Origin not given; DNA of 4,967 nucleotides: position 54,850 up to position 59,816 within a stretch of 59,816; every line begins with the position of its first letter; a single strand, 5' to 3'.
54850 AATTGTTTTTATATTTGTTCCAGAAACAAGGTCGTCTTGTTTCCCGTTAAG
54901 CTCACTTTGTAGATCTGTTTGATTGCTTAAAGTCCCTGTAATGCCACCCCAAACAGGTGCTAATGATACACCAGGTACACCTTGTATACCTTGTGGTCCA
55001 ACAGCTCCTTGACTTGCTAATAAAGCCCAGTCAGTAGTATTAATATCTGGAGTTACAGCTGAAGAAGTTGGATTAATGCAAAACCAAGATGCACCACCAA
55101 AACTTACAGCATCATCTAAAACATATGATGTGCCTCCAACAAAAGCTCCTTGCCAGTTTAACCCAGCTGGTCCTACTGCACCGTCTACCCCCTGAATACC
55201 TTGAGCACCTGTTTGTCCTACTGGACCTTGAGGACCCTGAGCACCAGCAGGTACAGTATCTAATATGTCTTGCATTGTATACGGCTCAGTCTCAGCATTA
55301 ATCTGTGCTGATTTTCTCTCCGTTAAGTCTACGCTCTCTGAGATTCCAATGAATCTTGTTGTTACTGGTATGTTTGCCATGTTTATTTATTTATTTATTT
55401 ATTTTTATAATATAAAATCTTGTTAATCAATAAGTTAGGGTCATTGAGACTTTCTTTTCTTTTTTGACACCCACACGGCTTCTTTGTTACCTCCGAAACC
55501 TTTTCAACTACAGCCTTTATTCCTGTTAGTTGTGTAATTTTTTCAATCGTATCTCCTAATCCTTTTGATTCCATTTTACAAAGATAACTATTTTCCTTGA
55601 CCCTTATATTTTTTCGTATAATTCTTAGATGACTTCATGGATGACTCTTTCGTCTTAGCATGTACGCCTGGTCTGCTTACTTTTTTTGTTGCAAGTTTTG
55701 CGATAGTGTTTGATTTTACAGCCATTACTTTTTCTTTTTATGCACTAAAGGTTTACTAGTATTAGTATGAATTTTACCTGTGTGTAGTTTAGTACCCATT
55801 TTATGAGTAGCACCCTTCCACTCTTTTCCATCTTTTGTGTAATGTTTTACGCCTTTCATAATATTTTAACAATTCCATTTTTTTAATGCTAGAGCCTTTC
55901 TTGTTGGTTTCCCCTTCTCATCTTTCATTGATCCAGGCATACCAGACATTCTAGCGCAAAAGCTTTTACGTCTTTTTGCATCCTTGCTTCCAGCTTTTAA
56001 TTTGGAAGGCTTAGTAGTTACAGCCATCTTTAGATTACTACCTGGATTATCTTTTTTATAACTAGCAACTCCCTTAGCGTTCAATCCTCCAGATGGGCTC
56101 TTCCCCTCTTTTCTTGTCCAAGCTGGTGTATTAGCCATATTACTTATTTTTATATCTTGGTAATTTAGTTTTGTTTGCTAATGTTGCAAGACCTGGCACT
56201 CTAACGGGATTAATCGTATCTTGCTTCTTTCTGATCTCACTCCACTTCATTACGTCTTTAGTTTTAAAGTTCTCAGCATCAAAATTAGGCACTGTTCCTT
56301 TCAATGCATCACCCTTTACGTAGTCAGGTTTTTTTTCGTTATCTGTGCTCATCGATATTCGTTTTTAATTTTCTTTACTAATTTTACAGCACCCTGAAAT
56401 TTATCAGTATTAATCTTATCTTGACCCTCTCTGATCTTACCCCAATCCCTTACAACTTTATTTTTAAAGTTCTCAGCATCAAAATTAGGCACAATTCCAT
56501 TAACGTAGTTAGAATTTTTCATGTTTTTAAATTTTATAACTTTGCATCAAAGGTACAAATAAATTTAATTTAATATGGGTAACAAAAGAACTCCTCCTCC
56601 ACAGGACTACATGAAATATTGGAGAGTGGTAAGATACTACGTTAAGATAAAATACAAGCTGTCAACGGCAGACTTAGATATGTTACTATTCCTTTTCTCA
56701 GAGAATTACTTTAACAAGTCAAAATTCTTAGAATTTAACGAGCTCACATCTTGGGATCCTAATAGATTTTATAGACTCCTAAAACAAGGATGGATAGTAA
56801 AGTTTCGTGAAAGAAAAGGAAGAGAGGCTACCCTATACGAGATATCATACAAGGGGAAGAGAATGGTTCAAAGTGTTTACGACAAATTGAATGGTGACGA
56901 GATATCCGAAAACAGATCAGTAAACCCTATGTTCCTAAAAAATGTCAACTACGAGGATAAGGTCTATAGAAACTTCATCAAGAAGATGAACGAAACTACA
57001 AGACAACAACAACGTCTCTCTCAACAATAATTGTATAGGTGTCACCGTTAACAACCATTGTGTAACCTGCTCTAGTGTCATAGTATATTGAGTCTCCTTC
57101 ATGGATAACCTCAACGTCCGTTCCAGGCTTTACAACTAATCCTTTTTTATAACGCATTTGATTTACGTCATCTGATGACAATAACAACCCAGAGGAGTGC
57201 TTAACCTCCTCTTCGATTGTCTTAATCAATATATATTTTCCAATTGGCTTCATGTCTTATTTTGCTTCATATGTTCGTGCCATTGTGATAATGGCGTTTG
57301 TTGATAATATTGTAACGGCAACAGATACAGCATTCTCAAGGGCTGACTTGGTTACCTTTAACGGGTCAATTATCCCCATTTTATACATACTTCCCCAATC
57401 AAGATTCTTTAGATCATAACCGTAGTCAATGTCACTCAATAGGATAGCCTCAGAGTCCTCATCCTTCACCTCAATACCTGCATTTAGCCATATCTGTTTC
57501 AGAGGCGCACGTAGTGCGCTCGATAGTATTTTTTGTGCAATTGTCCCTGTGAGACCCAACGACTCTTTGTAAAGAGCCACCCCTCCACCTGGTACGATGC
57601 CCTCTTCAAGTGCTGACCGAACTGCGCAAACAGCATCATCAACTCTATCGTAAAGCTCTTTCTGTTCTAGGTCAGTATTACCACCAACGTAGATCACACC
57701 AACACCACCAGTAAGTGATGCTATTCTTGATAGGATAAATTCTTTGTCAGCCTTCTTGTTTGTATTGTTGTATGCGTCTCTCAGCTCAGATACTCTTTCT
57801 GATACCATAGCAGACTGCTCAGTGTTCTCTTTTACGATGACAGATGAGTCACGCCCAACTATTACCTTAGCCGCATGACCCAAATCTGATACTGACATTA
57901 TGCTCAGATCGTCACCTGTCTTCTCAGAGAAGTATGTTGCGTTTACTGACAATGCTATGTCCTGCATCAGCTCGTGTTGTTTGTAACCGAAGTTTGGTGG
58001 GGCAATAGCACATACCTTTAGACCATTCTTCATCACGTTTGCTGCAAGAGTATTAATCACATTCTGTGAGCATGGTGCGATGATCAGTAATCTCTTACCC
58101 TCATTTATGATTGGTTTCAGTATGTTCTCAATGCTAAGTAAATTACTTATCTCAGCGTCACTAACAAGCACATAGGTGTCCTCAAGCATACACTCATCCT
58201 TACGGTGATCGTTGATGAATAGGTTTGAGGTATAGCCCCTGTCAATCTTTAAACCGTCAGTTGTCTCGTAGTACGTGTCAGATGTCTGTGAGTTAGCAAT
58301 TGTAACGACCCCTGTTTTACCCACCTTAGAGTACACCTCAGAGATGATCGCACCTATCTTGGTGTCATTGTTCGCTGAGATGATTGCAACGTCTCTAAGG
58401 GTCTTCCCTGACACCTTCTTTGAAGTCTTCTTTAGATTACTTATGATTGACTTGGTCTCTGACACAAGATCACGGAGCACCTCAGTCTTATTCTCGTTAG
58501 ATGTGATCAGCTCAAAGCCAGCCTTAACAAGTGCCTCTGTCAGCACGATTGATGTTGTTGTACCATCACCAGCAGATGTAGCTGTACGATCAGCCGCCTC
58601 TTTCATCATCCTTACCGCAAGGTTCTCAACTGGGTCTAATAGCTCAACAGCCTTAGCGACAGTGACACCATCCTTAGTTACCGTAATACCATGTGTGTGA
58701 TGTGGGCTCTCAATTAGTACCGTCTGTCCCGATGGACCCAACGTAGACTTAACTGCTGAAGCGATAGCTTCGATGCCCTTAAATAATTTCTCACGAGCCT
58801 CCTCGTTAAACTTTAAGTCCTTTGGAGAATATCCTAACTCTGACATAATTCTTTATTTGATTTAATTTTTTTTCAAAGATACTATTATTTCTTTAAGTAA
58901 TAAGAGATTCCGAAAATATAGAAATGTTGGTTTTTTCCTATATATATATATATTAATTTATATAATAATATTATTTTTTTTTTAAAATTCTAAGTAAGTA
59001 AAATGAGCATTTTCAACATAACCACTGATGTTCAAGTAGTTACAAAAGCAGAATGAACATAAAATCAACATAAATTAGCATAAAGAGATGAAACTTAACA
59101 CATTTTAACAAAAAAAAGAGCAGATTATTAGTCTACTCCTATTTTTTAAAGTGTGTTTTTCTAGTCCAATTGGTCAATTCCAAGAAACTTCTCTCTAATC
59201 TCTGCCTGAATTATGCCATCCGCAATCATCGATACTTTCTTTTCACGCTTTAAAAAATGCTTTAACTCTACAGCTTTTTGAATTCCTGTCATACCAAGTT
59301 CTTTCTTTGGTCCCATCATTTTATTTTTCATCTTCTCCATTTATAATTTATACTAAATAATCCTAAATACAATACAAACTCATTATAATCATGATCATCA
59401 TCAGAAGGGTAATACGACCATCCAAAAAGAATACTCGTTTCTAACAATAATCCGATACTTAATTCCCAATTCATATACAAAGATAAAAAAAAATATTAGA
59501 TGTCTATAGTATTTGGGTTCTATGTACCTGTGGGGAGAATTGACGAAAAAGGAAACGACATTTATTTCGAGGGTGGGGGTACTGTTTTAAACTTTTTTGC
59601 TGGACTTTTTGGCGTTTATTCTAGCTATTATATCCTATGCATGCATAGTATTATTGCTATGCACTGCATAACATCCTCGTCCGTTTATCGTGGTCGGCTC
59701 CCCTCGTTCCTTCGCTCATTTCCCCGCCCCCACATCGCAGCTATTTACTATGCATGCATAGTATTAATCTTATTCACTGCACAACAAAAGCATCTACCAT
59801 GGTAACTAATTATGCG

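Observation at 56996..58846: Phage-encoded GroEL plus GroES operon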

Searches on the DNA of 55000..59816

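Call 72: search_rna_families(source=window, start=55000, end=59816, threshold=evalue, max_evalue=0.1)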
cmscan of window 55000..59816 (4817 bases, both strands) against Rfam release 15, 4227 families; matches with E-value up to 0.1: 0.
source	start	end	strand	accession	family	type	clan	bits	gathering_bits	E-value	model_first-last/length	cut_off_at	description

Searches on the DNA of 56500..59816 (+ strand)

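Call 5: search_dna_similar(query=window:56500-59816:+, collection=phages, mode=near)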
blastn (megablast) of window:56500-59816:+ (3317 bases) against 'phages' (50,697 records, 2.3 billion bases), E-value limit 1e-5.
No match.

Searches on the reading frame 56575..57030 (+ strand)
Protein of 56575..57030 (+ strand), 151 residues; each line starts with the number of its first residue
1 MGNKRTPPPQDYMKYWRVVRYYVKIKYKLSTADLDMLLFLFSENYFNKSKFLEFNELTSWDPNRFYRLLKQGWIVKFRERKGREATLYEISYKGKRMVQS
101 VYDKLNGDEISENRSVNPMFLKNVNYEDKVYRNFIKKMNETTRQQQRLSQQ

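Call 4: search_protein_families(library=pfam, proteins=[window:56575-57030:+], max_evalue=0.01)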
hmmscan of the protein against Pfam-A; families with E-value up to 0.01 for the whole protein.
window:56575-57030:+ (151 aa): 0 families

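Call 21: search_protein_families(library=phrogs, proteins=[window:56575-57030:+], max_evalue=0.00001)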
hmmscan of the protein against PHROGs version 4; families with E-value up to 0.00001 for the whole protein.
window:56575-57030:+ (151 aa): 0 families

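Call 52: find_homologous_proteins(query=window:56575-57030:+, max_evalue=0.001)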
Query window:56575-57030:+ (151 aa): 171 proteins with E <= 0.001 among 176 candidates; the best 120 are listed.
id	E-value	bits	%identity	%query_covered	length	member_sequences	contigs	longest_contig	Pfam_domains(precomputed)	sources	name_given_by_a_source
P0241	2.9e-87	308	93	100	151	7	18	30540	-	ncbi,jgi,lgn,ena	-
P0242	5.3e-61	223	65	100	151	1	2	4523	-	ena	-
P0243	6.4e-60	219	66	100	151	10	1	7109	-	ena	-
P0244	1.9e-59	218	64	100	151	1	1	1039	-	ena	-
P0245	2.3e-56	208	65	95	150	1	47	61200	-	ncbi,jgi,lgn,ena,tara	jgi:hypothetical protein|tara:strand:- start:75 stop:527 length:453 start_codon:yes stop_codon:yes g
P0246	2.5e-56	208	65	95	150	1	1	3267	-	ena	-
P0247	5.6e-56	207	65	95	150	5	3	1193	-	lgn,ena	-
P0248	5.7e-56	207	65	95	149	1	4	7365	-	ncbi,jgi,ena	jgi:hypothetical protein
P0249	6.1e-56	207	64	95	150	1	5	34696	-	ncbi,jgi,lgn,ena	-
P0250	7.8e-56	206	64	95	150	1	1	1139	-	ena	-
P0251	9.2e-56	206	64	95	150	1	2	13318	-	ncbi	-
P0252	2.6e-55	205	66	95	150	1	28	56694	-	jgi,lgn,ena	jgi:hypothetical protein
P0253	2.7e-55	205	66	92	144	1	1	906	-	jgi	jgi:hypothetical protein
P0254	4.2e-55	204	62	97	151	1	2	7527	-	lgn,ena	-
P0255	1.9e-54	202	63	95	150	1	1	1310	-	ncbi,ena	-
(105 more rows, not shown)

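Call 63: predict_structure(alignment_id=A1)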
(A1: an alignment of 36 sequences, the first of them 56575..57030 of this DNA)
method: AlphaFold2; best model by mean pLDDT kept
length: 151 residues; sequences in the alignment: 36
mean_pLDDT: 88.8   pTM: 0.79
mean pLDDT of the five models: 88.8, 88.4, 87.2, 86.9, 86.6
residues with pLDDT >= 90: 103; 70-90: 34; 50-70: 13; < 50: 1
segments of 3 or more residues with pLDDT < 50: none
pLDDT, mean of each block of 10 residues (from residue 1): 60 84 95 95 92 89 95 93 90 96 89 92 93 91 81 54
secondary structure, 60 per line:
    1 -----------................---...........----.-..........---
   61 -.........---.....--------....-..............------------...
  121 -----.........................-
elements in order: H12-27 H31-41 H48-57 H62-70 E74-78 E87-90 H92-105 H126-150

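Call 67: fold_search(model_id=the predicted structure, library=pdb)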
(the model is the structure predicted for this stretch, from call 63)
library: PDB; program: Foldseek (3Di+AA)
matches with E <= 10: 559; with E <= 0.001: 1
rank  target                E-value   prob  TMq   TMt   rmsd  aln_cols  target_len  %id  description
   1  5h3r_B                5.8e-04  1.00  0.45  0.48   9.7       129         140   13  Crystal Structure of mutant MarR C80S from E.coli complexed with operator DNA (released 2017-08-02)
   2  5h3r_A                1.2e-03  1.00  0.41  0.44   8.4       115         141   14  Crystal Structure of mutant MarR C80S from E.coli complexed with operator DNA (released 2017-08-02)
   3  3vod_A                1.7e-03  1.00  0.46  0.51   9.1       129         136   13  Crystal Structure of mutant MarR C80S from E.coli (released 2013-03-06)
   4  8za5_B                1.9e-03  1.00  0.39  0.42  10.9       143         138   12  Crystal structure of HsmR (released 2025-10-29)
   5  4jba_B                2.2e-03  1.00  0.46  0.50   9.2       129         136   14  Crystal Structure of the Oxidized Form of MarR from E.coli (released 2013-10-16)
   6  3vb2_A                2.3e-03  1.00  0.48  0.52   8.9       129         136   15  Crystal Structure of the Reduced Form of MarR from E.coli (released 2013-01-30)
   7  3voe_B                2.3e-03  1.00  0.46  0.50   9.1       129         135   13  Crystal Structure of wild type MarR (apo form) from E.coli (released 2013-03-06)
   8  2nyx_B                2.8e-03  1.00  0.48  0.49   3.1        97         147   13  Crystal structure of RV1404 from Mycobacterium tuberculosis (released 2006-12-05)
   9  3vod_B                2.8e-03  1.00  0.46  0.50   9.2       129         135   13  Crystal Structure of mutant MarR C80S from E.coli (released 2013-03-06)
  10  4jba_A                2.9e-03  1.00  0.45  0.50   9.2       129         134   14  Crystal Structure of the Oxidized Form of MarR from E.coli (released 2013-10-16)
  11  3voe_A                3.7e-03  1.00  0.46  0.51   9.0       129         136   13  Crystal Structure of wild type MarR (apo form) from E.coli (released 2013-03-06)
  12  8za5_A                4.8e-03  1.00  0.42  0.46   8.3       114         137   16  Crystal structure of HsmR (released 2025-10-29)
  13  5hlg_D                5.4e-03  1.00  0.45  0.49   7.7       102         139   15  Structure of reduced AbfR bound to DNA (released 2017-01-25)
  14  5hli_A                5.7e-03  1.00  0.46  0.47  10.4       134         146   13  Structure of Disulfide formed AbfR (released 2017-01-25)
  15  4gxo_A                5.7e-03  1.00  0.39  0.42   8.0       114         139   19  Crystal structure of Staphylococcus aureus protein SarZ mutant C13E (released 2012-09-26)
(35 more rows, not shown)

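Call 80: search_protein_families(library=ncbifam, proteins=[window:56575-57030:+], max_evalue=0.01)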
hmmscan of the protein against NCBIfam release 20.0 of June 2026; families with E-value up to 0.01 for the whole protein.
window:56575-57030:+ (151 aa): 0 families
